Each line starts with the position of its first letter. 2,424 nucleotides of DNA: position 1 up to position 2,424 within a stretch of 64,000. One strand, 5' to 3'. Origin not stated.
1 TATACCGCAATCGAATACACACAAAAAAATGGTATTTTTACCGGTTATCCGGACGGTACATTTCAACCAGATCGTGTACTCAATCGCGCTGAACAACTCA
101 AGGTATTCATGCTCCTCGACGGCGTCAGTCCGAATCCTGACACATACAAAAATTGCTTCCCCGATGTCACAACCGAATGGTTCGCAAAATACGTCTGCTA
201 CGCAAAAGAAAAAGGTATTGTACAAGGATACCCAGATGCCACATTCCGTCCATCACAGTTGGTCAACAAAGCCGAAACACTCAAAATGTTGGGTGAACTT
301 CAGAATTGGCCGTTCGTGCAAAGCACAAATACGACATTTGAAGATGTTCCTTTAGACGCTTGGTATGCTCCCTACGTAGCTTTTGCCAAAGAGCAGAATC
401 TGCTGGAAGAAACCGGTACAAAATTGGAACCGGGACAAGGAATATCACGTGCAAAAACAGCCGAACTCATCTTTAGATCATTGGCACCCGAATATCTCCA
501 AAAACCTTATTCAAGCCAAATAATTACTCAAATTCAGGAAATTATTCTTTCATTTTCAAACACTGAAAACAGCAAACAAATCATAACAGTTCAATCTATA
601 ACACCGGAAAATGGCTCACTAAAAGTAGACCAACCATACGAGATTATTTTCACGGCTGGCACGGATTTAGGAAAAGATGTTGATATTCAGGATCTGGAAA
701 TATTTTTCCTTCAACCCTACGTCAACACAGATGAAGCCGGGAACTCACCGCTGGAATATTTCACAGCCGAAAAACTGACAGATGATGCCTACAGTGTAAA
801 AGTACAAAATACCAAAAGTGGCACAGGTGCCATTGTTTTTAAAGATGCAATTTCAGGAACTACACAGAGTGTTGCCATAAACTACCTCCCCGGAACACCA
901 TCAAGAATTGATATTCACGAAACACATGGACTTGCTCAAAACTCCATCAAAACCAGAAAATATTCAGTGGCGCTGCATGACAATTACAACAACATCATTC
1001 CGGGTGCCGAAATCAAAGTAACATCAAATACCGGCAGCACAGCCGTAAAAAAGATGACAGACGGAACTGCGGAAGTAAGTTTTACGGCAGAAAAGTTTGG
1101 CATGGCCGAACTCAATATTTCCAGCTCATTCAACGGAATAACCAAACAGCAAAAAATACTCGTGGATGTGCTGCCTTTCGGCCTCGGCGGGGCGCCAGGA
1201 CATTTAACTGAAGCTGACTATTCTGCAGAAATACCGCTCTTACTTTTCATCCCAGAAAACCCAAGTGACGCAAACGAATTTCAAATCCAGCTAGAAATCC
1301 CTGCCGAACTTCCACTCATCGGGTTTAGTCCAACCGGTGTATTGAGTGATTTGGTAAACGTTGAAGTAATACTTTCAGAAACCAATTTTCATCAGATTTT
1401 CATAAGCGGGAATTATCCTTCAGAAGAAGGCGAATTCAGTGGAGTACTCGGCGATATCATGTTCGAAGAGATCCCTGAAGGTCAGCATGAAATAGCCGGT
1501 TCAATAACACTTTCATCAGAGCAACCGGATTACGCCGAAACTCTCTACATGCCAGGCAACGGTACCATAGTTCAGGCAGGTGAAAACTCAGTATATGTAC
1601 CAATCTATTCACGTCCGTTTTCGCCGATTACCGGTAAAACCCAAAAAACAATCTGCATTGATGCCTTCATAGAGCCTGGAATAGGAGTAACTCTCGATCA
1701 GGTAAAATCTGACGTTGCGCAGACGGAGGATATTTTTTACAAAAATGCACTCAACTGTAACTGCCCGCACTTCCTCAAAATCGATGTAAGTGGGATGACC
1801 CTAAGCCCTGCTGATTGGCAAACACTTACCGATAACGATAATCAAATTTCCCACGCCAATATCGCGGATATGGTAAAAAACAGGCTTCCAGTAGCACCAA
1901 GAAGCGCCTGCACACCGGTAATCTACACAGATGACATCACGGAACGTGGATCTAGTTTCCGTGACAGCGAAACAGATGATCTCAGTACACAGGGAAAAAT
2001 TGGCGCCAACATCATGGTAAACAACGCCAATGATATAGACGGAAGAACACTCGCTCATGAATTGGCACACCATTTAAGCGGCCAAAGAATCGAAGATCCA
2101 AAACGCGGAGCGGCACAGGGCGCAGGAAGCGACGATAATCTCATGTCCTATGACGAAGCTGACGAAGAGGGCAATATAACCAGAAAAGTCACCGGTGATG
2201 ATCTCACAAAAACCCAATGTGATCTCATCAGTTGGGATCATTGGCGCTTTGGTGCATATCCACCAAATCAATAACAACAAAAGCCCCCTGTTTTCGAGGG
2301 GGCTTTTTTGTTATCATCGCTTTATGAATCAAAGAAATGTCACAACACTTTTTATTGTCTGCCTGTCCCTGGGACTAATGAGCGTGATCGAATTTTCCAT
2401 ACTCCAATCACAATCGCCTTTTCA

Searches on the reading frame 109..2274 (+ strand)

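Call 79: search_protein_families(library=pfam, proteins=[window:109-2274:+], max_evalue=0.00001)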
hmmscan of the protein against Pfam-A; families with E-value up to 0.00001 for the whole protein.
window:109-2274:+ (721 aa): 1 family
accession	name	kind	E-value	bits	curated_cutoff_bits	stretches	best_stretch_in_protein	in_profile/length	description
PF00395.25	SLH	-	2.1e-15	56.9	20.8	1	17-57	2-43/44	S-layer homology domain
